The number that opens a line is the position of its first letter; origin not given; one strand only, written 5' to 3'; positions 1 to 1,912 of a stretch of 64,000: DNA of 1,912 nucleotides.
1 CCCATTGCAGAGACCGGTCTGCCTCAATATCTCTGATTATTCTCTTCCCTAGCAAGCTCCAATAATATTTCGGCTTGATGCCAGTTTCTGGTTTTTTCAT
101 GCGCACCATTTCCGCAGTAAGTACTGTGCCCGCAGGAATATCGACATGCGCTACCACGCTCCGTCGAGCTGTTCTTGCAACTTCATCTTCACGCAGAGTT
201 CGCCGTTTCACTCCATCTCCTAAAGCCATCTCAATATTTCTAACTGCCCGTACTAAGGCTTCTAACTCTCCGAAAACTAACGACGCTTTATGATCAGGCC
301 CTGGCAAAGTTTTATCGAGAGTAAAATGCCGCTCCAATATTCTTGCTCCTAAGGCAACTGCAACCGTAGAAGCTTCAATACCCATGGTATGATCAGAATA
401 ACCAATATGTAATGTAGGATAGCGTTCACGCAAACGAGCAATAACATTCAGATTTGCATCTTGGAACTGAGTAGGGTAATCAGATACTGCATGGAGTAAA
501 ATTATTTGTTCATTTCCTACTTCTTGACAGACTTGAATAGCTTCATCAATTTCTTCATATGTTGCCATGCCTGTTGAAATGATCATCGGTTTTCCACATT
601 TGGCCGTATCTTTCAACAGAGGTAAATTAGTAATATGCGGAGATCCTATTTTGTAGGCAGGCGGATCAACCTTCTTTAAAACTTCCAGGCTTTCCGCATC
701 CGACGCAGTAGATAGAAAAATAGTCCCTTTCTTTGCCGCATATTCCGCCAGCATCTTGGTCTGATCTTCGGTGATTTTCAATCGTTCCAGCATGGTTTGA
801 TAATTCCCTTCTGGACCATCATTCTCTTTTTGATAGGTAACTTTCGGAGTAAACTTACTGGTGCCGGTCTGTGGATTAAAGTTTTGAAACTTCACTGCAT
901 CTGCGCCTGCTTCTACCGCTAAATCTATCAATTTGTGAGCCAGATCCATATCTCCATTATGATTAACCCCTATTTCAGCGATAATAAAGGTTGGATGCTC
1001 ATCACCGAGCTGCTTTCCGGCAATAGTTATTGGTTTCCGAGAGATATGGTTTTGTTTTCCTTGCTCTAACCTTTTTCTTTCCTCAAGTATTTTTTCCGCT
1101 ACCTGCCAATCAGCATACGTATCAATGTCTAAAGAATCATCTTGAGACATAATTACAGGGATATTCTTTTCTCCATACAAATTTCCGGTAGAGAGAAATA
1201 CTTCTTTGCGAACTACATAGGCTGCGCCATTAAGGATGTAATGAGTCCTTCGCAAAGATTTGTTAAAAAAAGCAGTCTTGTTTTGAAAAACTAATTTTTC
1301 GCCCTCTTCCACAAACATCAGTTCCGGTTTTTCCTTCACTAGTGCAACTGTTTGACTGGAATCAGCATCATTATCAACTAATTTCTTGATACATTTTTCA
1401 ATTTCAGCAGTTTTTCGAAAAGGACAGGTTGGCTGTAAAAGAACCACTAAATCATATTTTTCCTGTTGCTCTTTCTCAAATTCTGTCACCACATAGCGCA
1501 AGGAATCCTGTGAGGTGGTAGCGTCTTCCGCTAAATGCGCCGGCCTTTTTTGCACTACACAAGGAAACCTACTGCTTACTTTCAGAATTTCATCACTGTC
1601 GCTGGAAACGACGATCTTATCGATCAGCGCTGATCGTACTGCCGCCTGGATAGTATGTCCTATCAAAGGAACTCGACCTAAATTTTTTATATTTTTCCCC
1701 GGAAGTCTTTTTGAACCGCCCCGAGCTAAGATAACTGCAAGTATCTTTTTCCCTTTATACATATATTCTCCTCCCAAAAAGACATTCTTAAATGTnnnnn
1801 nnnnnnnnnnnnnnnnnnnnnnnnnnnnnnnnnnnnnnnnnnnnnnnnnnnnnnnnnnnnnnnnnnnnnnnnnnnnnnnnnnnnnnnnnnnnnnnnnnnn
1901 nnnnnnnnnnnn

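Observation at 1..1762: NeuA-NeuB gene fusion (CMP-nonulosonate synthetase fused upstream of the nonulosonate synthase)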

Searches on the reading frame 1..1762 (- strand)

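Call 6: search_protein_families(library=pfam, proteins=[window:1-1762:-])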
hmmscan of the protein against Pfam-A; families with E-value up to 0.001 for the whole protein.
window:1-1762:- (587 aa): 3 families
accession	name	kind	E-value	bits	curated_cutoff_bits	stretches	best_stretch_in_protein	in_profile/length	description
PF03102.20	NeuB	-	1.6e-87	293.4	22.1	1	278-519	1-241/241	NeuB family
PF02348.25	CTP_transf_3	-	1.4e-24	87.6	22.6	1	9-236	2-209/217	Cytidylyltransferase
PF08666.17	SAF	-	2.8e-10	41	21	1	533-587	1-59/63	SAF domain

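Call 7: search_protein_families(library=ncbifam, proteins=[window:1-1762:-])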
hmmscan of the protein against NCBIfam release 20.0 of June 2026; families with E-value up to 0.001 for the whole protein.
window:1-1762:- (587 aa): 13 families
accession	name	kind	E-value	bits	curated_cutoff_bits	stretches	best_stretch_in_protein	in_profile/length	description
TIGR03569.1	NeuB_NnaB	equivalog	6.2e-117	390.3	399.65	1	258-584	1-328/329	N-acetylneuraminate synthase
TIGR03586.1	PseI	equivalog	1.6e-83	280.6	340.25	1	258-583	2-325/327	pseudaminic acid synthase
TIGR03584.1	PseF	equivalog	1.1e-38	133.2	205.7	1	8-224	1-218/222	pseudaminic acid cytidylyltransferase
NF003952.0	PRK05450.1-5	subfamily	7.5e-16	58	193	1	6-143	2-129/250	3-deoxy-manno-octulosonate cytidylyltransferase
NF003950.0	PRK05450.1-3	subfamily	1.1e-12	47.9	234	1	7-168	3-159/248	3-deoxy-manno-octulosonate cytidylyltransferase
NF009905.0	PRK13368.1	subfamily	1.7e-12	47.2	255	1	6-159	2-145/243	3-deoxy-manno-octulosonate cytidylyltransferase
NF003948.0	PRK05450.1-1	equivalog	2.5e-11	43.3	281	1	5-145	4-137/248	3-deoxy-manno-octulosonate cytidylyltransferase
TIGR00466.1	kdsB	equivalog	5.4e-06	26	155.2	1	9-142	5-130/241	3-deoxy-manno-octulosonate cytidylyltransferase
NF006421.0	PRK08673.1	subfamily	6.9e-06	25.5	335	1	194-424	30-236/338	3-deoxy-7-phosphoheptulonate synthase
NF009239.0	PRK12595.1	equivalog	8.5e-06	25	279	1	333-423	169-259/360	bifunctional 3-deoxy-7-phosphoheptulonate synthase/chorismate mutase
TIGR01361.1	DAHP_synth_Bsub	equivalog_domain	0.00015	21.2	267.75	1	332-424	75-167/260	3-deoxy-7-phosphoheptulonate synthase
NF041229.1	BagF_FevY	exception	0.00021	20.6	700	0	332-423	140-231/340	phospho-2-dehydro-3-deoxyheptonate aldolase BagF/FevY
NF009933.0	PRK13396.1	subfamily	0.00093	18.3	486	0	334-515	153-342/352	3-deoxy-7-phosphoheptulonate synthase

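Call 10: find_homologous_proteins(query=window:1-1762:-)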
Query window:1-1762:- (587 aa): 7973 proteins with E <= 0.001 among 8000 candidates; the best 120 are listed.
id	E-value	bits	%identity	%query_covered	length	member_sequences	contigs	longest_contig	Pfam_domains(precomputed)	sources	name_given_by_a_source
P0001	0.0e+0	1306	100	100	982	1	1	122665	PF03102.21,PF08666.18,PF02350.26,PF02348.26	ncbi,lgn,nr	ncbi:MAG: UDP-N-acetylglucosamine 2-epimerase [Nanoarchaeota archaeon]|nr:UDP-N-acetylglucosamine 2-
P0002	0.0e+0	1165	88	100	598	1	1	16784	PF03102.21,PF08666.18,PF02348.26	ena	-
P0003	0.0e+0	1142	87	100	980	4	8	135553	PF03102.21,PF08666.18,PF02350.26,PF02348.26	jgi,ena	-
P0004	0.0e+0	1086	83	100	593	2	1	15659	PF03102.21,PF08666.18,PF02348.26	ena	-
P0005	0.0e+0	1063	81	100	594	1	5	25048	PF03102.21,PF08666.18,PF02348.26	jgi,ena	-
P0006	2.1e-206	705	84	64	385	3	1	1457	PF03102.21,PF08666.18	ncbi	ncbi:MAG: N-acetylneuraminate synthase, partial [Nanoarchaeota archaeon]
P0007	1.1e-201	690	55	100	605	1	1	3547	PF03102.21,PF08666.18,PF02348.26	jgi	jgi:N,N'-diacetyllegionaminate synthase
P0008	3.9e-199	681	87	60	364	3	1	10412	PF03102.21,PF08666.18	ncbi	-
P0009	2.0e-195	669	85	60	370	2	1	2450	PF03102.21,PF08666.18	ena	-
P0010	1.6e-189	650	53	100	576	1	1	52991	PF03102.21,PF08666.18,PF02348.26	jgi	jgi:N,N'-diacetyllegionaminate synthase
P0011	4.3e-189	648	53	100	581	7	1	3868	PF03102.21,PF08666.18,PF02348.26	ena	-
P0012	2.2e-170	586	49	100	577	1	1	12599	PF03102.21,PF08666.18,PF02348.26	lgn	-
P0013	1.0e-159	551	53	84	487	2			PF03102.21,PF08666.18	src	-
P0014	9.9e-133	462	43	99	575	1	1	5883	PF03102.21,PF08666.18,PF02348.26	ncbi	-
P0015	1.5e-124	435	41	99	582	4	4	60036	PF03102.21,PF08666.18,PF02348.26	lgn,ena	-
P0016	3.2e-124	434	42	99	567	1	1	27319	PF03102.21,PF08666.18,PF02348.26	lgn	-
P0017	5.3e-124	433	41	99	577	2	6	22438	PF03102.21,PF08666.18,PF02348.26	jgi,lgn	jgi:N,N'-diacetyllegionaminate synthase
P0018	1.7e-123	432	42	99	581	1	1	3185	PF03102.21,PF08666.18,PF02348.26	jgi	jgi:N,N'-diacetyllegionaminate synthase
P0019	6.2e-118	413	39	98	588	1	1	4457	PF03102.21,PF08666.18,PF02348.26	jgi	jgi:N,N'-diacetyllegionaminate synthase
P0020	3.5e-115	404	40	99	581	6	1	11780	PF03102.21,PF08666.18,PF02348.26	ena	-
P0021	1.6e-114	402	38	99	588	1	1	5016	PF03102.21,PF08666.18,PF02348.26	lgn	-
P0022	6.0e-113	397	36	100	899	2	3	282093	PF03102.21,PF02585.23,PF08666.18,PF02348.26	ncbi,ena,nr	ncbi:N-acetylneuraminate synthase [Candidatus Woesearchaeota archaeon]|nr:N-acetylneuraminate syntha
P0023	1.2e-112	396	40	95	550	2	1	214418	PF03102.21,PF08666.18,PF02348.26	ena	-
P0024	6.4e-112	393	38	99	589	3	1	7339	PF03102.21,PF08666.18,PF12804.14,PF02348.26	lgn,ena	-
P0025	8.1e-112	393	38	100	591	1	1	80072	PF03102.21,PF08666.18,PF12804.14,PF02348.26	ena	-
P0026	1.4e-111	392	37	99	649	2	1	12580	PF03102.21,PF08666.18,PF02348.26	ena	-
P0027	1.5e-110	389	40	99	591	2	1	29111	PF03102.21,PF08666.18,PF02348.26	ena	-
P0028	1.7e-110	389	39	99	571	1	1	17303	PF03102.21,PF08666.18,PF02348.26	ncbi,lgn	-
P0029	4.1e-110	387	38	100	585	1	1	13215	PF03102.21,PF08666.18,PF02348.26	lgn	-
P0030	8.2e-110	386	37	97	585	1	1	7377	PF03102.21,PF08666.18,PF12804.14,PF02348.26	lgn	-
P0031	3.8e-108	381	37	100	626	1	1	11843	PF03102.21,PF08666.18,PF02348.26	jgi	jgi:N,N'-diacetyllegionaminate synthase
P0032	4.4e-108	381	39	97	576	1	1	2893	PF03102.21,PF08666.18,PF02348.26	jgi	jgi:N,N'-diacetyllegionaminate synthase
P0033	1.3e-107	379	41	88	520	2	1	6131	PF03102.21,PF02348.26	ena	-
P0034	1.4e-107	379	38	99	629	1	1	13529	PF03102.21,PF08666.18,PF02348.26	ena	-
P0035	7.3e-107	377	39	100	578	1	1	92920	PF03102.21,PF08666.18,PF12804.14,PF02348.26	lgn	-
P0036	1.8e-106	375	37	100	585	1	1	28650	PF03102.21,PF08666.18,PF12804.14,PF02348.26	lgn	-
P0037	7.3e-106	373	37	98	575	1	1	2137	PF03102.21,PF08666.18,PF02348.26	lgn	-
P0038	2.4e-105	372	38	99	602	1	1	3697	PF03102.21,PF08666.18,PF02348.26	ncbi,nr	ncbi:MAG: N-acetylneuraminate synthase [Thermoplasmata archaeon]|nr:N-acetylneuraminate synthase [Th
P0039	4.1e-105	371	38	99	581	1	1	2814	PF03102.21,PF08666.18,PF12804.14,PF02348.26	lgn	-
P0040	1.2e-104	369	38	100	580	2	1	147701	PF03102.21,PF08666.18,PF02348.26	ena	-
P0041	2.7e-104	368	38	98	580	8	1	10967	PF03102.21,PF08666.18,PF02348.26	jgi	jgi:N,N'-diacetyllegionaminate synthase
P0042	5.0e-104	367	37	99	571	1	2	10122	PF03102.21,PF08666.18,PF12804.14,PF02348.26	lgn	-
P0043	6.3e-104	367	51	59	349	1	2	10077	PF03102.21,PF08666.18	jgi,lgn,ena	-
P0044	2.7e-103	365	37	99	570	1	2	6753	PF03102.21,PF08666.18,PF12804.14,PF02348.26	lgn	-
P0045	3.2e-103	365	37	99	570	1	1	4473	PF03102.21,PF08666.18,PF12804.14,PF02348.26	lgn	-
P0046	3.4e-103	365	39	98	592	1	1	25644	PF03102.21,PF08666.18,PF02348.26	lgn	-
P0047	1.6e-102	362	37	98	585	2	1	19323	PF03102.21,PF02348.26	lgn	-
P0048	3.1e-102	361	50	59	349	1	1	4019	PF03102.21,PF08666.18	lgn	-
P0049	5.9e-102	361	39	97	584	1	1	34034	PF03102.21,PF08666.18,PF02348.26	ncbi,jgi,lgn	-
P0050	6.2e-102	360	50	58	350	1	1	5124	PF03102.21,PF08666.18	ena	-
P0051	1.5e-101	359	38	97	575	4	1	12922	PF03102.21,PF08666.18,PF02348.26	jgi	-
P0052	1.7e-101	359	52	58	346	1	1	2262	PF03102.21,PF08666.18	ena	-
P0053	2.4e-101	359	38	100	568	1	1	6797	PF03102.21,PF08666.18,PF12804.14,PF02348.26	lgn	-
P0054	3.0e-101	358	49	58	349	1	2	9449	PF03102.21,PF08666.18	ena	-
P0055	4.5e-101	358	51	59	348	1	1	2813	PF03102.21,PF08666.18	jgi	-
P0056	5.6e-101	357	49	58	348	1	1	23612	PF03102.21,PF08666.18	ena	-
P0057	1.0e-100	356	49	58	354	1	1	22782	PF03102.21,PF08666.18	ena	-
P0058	1.6e-100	356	49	59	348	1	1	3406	PF03102.21,PF08666.18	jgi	-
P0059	1.7e-100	356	48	58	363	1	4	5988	PF03102.21,PF08666.18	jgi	jgi:N-acetylneuraminate synthase/N,N'-diacetyllegionaminate synthase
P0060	1.7e-100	356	50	58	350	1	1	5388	PF03102.21,PF08666.18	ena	-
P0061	1.9e-100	355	50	59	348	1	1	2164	PF03102.21,PF08666.18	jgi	-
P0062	3.2e-100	355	50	59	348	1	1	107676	PF03102.21,PF08666.18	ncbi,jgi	-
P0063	5.1e-100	354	37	99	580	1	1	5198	PF03102.21,PF08666.18,PF02348.26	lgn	-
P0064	6.6e-100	354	49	58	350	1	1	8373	PF03102.21,PF08666.18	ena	-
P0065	7.1e-100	354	50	58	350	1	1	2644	PF03102.21,PF08666.18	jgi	jgi:N-acetylneuraminate synthase/N,N'-diacetyllegionaminate synthase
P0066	7.7e-100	354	50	58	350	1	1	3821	PF03102.21,PF08666.18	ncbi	-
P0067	7.9e-100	353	50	58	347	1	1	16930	PF03102.21,PF08666.18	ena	-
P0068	1.1e-99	353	37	98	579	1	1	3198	PF03102.21,PF08666.18,PF02348.26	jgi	jgi:N,N'-diacetyllegionaminate synthase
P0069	1.4e-99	353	37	95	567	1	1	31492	PF03102.21,PF08666.18,PF02348.26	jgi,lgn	jgi:N-acetylneuraminate synthase/N,N'-diacetyllegionaminate synthase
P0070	1.5e-99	353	50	58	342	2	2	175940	PF03102.21,PF08666.18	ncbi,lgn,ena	-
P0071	1.6e-99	352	39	96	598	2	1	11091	PF03102.21,PF08666.18,PF02348.26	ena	-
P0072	1.7e-99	352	49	58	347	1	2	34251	PF03102.21,PF08666.18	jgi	jgi:N-acetylneuraminate synthase/N,N'-diacetyllegionaminate synthase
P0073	1.8e-99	352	38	100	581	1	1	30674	PF03102.21,PF08666.18,PF02348.26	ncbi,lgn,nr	ncbi:MAG: hypothetical protein DHS20C16_10190 [Phycisphaerae bacterium]|nr:MAG: hypothetical protein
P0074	1.8e-99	352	36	99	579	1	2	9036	PF03102.21,PF08666.18,PF02348.26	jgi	jgi:N,N'-diacetyllegionaminate synthase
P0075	1.9e-99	352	50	58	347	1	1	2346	PF03102.21,PF08666.18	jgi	jgi:N-acetylneuraminate synthase/N,N'-diacetyllegionaminate synthase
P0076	2.1e-99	352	38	97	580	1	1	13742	PF03102.21,PF08666.18,PF02348.26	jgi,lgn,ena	-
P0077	2.3e-99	352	49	58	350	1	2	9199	PF03102.21,PF08666.18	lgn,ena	-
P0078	2.3e-99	352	50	58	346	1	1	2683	PF03102.21,PF08666.18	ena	-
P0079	2.6e-99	352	34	98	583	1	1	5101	PF03102.21,PF08666.18,PF02348.26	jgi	jgi:N,N'-diacetyllegionaminate synthase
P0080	4.1e-99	351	37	99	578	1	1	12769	PF03102.21,PF08666.18,PF02348.26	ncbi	-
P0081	4.8e-99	351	37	100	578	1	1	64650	PF03102.21,PF08666.18,PF12804.14,PF02348.26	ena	-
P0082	4.9e-99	351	49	58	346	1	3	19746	PF03102.21,PF08666.18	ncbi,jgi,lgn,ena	-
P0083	4.9e-99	351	48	59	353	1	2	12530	PF03102.21,PF08666.18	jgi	-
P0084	5.0e-99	351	48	59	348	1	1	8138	PF03102.21,PF08666.18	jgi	jgi:N-acetylneuraminate synthase/N,N'-diacetyllegionaminate synthase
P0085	5.7e-99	351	37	98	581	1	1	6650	PF03102.21,PF08666.18,PF02348.26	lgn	-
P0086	6.1e-99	351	47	58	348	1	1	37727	PF03102.21,PF08666.18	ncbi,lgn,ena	-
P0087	6.2e-99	351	50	58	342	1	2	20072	PF03102.21,PF08666.18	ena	-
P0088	6.6e-99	350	36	99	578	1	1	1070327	PF03102.21,PF08666.18,PF02348.26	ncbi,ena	-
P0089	6.9e-99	350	49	58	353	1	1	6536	PF03102.21,PF08666.18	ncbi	-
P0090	8.6e-99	350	37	99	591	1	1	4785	PF03102.21,PF08666.18,PF02348.26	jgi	jgi:N,N'-diacetyllegionaminate synthase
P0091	9.2e-99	350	50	59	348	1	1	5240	PF03102.21,PF08666.18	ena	-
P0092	1.4e-98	349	49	58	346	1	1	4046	PF03102.21,PF08666.18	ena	-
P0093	1.4e-98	349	36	99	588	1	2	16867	PF03102.21,PF08666.18,PF02348.26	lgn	-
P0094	1.5e-98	349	36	99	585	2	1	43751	PF03102.21,PF08666.18,PF02348.26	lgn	-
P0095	1.6e-98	349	49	58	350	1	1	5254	PF03102.21,PF08666.18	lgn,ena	-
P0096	2.9e-98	348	37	100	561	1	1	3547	PF03102.21,PF08666.18,PF02348.26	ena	-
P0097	3.3e-98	348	36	99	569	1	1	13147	PF03102.21,PF08666.18,PF02348.26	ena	-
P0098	3.3e-98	348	35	98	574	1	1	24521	PF03102.21,PF08666.18,PF12804.14,PF02348.26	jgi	jgi:N-acetylneuraminate synthase/N,N'-diacetyllegionaminate synthase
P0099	4.0e-98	348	38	98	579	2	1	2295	PF03102.21,PF08666.18,PF02348.26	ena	-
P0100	4.0e-98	348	49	58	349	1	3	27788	PF03102.21,PF08666.18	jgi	jgi:N-acetylneuraminate synthase/N,N'-diacetyllegionaminate synthase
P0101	4.9e-98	348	36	98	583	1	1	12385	PF03102.21,PF08666.18,PF12804.14,PF02348.26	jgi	jgi:N,N'-diacetyllegionaminate synthase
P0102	5.2e-98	347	49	59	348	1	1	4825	PF03102.21,PF08666.18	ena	-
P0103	6.9e-98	347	36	99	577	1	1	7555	PF03102.21,PF08666.18,PF02348.26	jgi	-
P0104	7.9e-98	347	36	99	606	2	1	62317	PF03102.21,PF01128.26,PF02348.26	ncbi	-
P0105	1.1e-97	346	38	98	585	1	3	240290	PF03102.21,PF08666.18,PF02348.26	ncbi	-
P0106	1.2e-97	346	48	58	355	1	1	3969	PF03102.21,PF08666.18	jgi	jgi:N-acetylneuraminate synthase/N,N'-diacetyllegionaminate synthase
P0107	1.2e-97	346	47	59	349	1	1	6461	PF03102.21,PF08666.18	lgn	-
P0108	1.5e-97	346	49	58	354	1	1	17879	PF03102.21,PF08666.18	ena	-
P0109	1.6e-97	346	50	58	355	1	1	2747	PF03102.21,PF08666.18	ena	-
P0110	1.9e-97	346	49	58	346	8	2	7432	PF03102.21,PF08666.18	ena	-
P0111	2.2e-97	345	49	58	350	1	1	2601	PF03102.21,PF08666.18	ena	-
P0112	2.2e-97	345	52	56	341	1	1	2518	PF03102.21,PF08666.18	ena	-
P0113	2.3e-97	345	37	99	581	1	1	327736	PF03102.21,PF08666.18,PF02348.26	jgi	-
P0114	2.4e-97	345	36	98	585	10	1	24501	PF03102.21,PF08666.18,PF02348.26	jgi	jgi:N,N'-diacetyllegionaminate synthase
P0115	2.6e-97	345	36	98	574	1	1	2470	PF03102.21,PF08666.18,PF12804.14,PF02348.26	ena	-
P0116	2.8e-97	345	37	99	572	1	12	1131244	PF03102.21,PF08666.18,PF12804.14,PF02348.26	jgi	jgi:N-acetylneuraminate synthase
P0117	2.9e-97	345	49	58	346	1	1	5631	PF03102.21,PF08666.18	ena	-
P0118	2.9e-97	345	49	58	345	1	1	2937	PF03102.21,PF08666.18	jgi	-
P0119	3.6e-97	345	49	58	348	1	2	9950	PF03102.21,PF08666.18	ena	-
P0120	5.7e-97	344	37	98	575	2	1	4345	PF03102.21,PF08666.18,PF02348.26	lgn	-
